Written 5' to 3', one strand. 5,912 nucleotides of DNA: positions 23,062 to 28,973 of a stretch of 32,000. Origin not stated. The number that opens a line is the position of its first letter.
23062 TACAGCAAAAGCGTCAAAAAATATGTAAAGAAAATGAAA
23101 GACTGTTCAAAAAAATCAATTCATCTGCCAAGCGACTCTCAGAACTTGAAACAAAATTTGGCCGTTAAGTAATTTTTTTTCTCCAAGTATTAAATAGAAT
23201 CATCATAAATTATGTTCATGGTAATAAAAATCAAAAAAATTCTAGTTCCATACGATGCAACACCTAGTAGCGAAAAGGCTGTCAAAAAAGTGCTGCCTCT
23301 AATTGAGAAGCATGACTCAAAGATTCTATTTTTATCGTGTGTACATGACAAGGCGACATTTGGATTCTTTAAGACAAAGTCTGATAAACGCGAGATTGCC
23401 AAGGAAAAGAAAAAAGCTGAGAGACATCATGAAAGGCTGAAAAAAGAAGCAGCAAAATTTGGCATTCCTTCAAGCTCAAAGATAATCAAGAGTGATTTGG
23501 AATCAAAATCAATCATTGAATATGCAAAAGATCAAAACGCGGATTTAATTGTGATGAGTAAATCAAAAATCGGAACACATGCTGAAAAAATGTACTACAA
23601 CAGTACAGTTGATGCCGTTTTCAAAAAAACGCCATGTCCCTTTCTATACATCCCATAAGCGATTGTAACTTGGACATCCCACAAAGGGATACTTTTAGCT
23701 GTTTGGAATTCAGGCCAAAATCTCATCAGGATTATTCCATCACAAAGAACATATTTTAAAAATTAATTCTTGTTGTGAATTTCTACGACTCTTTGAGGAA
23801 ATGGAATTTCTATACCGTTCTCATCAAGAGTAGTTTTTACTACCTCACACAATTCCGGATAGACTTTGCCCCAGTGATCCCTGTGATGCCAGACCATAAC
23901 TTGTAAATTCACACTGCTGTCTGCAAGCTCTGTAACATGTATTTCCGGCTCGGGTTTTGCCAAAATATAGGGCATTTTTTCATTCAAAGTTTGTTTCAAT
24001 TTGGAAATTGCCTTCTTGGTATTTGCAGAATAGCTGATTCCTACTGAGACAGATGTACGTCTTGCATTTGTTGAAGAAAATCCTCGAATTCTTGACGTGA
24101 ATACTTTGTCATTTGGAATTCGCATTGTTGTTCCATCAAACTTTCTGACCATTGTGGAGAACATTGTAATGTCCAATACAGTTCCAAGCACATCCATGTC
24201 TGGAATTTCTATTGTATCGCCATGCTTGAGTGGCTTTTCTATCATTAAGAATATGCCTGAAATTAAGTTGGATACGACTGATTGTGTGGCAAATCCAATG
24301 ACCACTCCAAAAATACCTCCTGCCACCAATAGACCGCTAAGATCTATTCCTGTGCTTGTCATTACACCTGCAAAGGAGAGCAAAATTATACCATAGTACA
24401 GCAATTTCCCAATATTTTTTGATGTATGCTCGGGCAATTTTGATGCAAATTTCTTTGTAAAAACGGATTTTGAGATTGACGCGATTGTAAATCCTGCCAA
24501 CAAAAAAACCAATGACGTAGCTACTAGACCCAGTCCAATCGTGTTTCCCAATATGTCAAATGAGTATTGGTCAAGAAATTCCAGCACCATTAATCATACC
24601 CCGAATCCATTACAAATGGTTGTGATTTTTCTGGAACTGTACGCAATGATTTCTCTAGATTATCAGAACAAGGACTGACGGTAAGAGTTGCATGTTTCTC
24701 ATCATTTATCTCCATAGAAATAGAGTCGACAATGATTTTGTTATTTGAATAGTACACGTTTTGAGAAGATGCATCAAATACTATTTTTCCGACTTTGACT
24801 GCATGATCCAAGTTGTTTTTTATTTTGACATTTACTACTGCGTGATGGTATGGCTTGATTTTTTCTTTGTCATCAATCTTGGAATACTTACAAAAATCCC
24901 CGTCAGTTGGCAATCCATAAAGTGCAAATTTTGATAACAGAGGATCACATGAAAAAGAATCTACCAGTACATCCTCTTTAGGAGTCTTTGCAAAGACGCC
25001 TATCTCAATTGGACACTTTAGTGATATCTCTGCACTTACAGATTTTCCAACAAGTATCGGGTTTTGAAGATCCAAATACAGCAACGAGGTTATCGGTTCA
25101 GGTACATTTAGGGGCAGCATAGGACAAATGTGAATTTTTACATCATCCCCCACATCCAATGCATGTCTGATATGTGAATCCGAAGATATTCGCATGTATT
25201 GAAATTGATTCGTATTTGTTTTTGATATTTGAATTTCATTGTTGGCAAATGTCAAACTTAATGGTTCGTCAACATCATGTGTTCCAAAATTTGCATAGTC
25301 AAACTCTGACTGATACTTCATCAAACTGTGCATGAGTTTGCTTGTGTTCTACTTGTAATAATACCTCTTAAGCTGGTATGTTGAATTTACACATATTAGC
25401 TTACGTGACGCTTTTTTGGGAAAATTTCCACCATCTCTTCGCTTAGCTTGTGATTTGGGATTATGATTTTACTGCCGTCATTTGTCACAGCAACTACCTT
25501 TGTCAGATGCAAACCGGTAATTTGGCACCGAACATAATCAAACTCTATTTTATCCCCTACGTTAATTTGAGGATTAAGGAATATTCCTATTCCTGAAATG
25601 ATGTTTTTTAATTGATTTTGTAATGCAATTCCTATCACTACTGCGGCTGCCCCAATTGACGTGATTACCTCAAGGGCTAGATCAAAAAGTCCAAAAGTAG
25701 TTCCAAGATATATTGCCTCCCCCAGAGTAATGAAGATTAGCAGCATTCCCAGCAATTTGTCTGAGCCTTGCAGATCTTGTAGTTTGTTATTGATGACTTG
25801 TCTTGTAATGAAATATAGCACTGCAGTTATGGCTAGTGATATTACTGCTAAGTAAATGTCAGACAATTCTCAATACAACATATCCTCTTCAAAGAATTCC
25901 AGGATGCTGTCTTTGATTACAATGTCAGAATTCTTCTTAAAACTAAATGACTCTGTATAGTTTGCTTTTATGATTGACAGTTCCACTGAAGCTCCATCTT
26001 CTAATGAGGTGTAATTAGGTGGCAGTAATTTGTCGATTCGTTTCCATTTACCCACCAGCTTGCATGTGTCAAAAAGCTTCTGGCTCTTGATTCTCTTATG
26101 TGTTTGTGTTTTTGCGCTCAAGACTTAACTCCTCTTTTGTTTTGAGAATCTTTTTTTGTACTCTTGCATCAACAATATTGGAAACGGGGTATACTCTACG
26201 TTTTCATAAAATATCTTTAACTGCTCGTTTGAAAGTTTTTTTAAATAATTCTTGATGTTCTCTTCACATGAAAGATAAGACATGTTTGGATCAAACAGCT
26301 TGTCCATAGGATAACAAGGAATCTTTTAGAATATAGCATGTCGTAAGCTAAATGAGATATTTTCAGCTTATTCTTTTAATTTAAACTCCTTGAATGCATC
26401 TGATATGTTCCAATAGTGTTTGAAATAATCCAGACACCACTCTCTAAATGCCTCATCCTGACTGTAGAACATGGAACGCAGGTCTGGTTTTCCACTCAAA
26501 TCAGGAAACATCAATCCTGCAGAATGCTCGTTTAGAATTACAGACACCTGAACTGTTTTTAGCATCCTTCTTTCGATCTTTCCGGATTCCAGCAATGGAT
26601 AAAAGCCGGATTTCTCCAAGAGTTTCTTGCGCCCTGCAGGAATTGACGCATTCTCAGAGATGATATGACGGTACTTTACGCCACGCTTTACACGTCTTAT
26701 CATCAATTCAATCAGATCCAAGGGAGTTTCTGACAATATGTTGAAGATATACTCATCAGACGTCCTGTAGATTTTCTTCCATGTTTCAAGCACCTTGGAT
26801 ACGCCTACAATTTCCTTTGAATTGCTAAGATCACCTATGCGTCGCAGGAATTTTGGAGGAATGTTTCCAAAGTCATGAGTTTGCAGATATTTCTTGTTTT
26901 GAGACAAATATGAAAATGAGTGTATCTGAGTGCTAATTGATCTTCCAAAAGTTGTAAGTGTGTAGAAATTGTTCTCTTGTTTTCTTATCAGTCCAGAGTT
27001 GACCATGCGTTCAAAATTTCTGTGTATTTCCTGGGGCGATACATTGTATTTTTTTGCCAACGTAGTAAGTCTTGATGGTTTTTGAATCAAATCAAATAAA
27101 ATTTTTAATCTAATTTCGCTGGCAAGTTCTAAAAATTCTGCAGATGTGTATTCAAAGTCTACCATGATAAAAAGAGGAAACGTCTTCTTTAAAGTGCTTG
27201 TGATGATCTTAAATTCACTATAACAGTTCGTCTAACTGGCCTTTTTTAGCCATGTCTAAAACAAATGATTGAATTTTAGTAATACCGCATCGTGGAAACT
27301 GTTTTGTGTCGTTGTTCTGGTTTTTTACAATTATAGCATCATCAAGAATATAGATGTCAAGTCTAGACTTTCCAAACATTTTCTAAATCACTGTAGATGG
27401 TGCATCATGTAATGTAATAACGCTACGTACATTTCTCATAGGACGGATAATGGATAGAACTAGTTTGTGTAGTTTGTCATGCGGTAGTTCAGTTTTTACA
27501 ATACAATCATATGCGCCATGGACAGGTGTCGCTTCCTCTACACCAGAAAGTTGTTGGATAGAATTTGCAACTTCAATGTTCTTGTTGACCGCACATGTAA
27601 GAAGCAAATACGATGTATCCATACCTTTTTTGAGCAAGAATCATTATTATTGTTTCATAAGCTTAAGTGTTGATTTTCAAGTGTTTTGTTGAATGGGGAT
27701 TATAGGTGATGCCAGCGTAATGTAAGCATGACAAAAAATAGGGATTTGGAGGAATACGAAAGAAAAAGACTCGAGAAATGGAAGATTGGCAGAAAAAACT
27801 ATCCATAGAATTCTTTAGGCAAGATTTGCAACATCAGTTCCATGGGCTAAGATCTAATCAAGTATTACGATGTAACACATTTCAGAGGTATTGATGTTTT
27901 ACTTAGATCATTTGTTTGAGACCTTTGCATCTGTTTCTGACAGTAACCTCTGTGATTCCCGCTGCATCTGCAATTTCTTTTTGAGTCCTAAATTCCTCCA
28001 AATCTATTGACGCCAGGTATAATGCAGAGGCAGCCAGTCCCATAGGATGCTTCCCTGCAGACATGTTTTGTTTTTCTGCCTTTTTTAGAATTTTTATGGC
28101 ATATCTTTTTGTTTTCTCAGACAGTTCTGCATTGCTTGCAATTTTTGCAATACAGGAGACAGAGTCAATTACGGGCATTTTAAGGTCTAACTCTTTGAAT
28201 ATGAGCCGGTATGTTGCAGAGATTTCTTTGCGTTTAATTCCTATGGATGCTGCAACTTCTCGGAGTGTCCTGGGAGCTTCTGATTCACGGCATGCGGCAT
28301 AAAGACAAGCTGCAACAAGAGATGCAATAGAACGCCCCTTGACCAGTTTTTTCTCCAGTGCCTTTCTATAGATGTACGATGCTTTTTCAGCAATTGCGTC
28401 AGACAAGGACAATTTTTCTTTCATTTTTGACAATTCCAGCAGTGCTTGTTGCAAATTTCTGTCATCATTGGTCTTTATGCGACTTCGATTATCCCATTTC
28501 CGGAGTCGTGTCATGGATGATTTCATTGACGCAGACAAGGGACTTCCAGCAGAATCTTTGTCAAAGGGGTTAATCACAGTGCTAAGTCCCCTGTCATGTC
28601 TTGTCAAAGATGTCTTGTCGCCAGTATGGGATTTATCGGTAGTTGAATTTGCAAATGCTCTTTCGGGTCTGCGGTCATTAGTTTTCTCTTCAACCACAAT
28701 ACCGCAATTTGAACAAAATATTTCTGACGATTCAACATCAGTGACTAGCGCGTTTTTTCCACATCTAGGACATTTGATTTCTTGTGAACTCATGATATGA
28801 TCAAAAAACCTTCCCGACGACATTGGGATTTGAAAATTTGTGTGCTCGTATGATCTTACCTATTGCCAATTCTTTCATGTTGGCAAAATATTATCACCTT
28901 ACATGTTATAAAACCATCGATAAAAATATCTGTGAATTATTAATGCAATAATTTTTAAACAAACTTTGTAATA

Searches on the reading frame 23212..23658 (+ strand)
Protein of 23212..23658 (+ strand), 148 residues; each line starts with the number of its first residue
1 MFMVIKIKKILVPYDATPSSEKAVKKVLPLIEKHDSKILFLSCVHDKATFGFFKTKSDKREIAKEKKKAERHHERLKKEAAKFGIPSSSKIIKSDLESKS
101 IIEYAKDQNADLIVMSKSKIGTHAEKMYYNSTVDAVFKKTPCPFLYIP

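Call 7: search_protein_families(library=pfam, proteins=[window:23212-23658:+], max_evalue=0.01)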
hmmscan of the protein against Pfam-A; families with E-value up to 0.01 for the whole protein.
window:23212-23658:+ (148 aa): 1 family
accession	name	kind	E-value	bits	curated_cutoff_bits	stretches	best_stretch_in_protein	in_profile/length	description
PF00582.32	Usp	-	1.7e-20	74.5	24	1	7-147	2-140/141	Universal stress protein family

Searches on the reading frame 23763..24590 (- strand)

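Call 7: search_protein_families(library=pfam, proteins=[window:23763-24590:-], max_evalue=0.01)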
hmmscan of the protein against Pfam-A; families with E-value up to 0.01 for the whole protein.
window:23763-24590:- (275 aa): 3 families
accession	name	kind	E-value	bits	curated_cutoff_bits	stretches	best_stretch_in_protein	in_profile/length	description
PF00924.24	MS_channel_2nd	-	3.8e-18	65.8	20.2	1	105-169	2-64/68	Mechanosensitive ion channel, beta-domain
PF21082.3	MS_channel_3rd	-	5e-13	49.7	21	1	181-262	3-88/88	Mechanosensitive ion channel MscS, C-terminal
PF21088.3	MS_channel_1st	-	3.2e-05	24.3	23.1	1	62-103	1-42/42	Mechanosensitive ion channel, transmembrane helices 2/3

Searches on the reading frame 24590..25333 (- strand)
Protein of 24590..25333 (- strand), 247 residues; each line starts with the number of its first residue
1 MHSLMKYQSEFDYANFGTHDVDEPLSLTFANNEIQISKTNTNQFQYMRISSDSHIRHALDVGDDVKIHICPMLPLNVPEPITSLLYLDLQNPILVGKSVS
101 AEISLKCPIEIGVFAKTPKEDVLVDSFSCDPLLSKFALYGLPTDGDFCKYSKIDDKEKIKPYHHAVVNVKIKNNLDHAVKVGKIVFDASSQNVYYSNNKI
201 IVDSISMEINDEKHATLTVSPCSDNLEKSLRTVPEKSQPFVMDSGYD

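Call 7: search_protein_families(library=pfam, proteins=[window:24590-25333:-], max_evalue=0.01)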
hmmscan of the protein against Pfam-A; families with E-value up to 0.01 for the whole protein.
window:24590-25333:- (247 aa): 1 family
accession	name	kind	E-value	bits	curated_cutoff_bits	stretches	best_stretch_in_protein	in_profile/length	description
PF04254.18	DUF432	-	2.6e-33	115.3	21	1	74-195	1-123/123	Protein of unknown function (DUF432)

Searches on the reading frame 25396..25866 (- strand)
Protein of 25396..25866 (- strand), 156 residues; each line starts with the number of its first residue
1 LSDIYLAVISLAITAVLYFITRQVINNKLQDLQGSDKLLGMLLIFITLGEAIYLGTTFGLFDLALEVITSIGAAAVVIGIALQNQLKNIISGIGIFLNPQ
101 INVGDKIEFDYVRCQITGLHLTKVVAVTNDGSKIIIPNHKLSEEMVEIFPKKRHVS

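Call 7: search_protein_families(library=pfam, proteins=[window:25396-25866:-], max_evalue=0.01)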
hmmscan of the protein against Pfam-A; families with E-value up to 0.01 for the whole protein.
window:25396-25866:- (156 aa): 2 families
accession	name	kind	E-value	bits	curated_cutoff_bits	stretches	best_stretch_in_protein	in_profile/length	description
PF00924.24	MS_channel_2nd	-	2.7e-10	40.6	20.2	1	86-146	3-63/68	Mechanosensitive ion channel, beta-domain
PF10274.15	ParcG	-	0.0019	18.8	22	1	20-115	57-150/183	Parkin co-regulated protein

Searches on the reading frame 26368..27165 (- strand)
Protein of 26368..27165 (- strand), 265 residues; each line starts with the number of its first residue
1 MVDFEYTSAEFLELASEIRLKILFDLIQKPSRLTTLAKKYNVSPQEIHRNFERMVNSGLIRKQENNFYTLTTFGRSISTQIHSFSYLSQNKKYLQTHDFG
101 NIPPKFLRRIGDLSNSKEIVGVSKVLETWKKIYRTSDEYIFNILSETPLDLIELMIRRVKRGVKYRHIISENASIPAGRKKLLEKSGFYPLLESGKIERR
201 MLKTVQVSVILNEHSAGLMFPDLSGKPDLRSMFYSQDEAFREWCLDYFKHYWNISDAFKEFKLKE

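Call 7: search_protein_families(library=pfam, proteins=[window:26368-27165:-], max_evalue=0.01)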
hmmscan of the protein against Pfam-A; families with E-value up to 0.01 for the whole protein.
window:26368-27165:- (265 aa): 5 families
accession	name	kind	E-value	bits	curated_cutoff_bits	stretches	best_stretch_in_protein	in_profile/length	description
PF25213.1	HVO_A0261_N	-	7e-08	32.7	35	1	14-84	8-77/86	HVO_A0261 N-terminal domain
PF08350.17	FilR1_middle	-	9.5e-06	26.1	27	1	153-253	31-127/128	Methanogenesis regulatory protein FilR1, middle domain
PF14947.12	HTH_45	-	4.2e-05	23.9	25.5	1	17-85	6-73/77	Winged helix-turn-helix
PF25212.1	HVO_A0114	-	0.0026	17.9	27.6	0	13-66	18-72/84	HVO_A0114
PF13412.12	HTH_24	-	0.0047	16.9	21.9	0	17-61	3-48/48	Winged helix-turn-helix DNA-binding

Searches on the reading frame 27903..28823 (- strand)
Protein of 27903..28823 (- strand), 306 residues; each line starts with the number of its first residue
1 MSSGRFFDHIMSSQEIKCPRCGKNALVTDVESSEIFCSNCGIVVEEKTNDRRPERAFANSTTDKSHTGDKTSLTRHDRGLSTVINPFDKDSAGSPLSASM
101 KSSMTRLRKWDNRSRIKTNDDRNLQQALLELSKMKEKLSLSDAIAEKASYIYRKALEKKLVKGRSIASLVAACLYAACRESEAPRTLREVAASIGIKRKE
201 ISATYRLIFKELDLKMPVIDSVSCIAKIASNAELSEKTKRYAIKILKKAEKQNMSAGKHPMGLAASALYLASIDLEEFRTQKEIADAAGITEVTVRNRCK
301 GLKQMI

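Call 7: search_protein_families(library=pfam, proteins=[window:27903-28823:-], max_evalue=0.01)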
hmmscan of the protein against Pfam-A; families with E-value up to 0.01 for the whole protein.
window:27903-28823:- (306 aa): 8 families
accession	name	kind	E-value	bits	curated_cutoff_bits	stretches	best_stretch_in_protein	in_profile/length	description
PF00382.24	TFIIB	-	5.3e-41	139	23.6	2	121-210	2-91/92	Transcription factor TFIIB repeat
PF08271.17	Zn_Ribbon_TF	-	4.2e-10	39.4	29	1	17-54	2-39/43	TFIIB zinc-binding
PF04545.22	Sigma70_r4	-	5.4e-06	26.3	24.1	0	277-298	19-40/50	Sigma-70, region 4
PF00134.28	Cyclin_N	-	1.5e-05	25.2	23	1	130-216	37-126/127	Cyclin, N-terminal domain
PF13248.11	Zn_ribbon_3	-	0.00067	19.5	27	1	14-43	1-25/26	zinc-ribbon domain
PF01667.23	Ribosomal_S27e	-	0.0013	18.8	24.5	1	15-46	7-38/55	Ribosomal protein S27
PF01381.28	HTH_3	-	0.0015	18.9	23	0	280-303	11-33/55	Helix-turn-helix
PF14354.12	Lar_restr_allev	-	0.0018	18.9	28.6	1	17-48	5-39/58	Restriction alleviation protein Lar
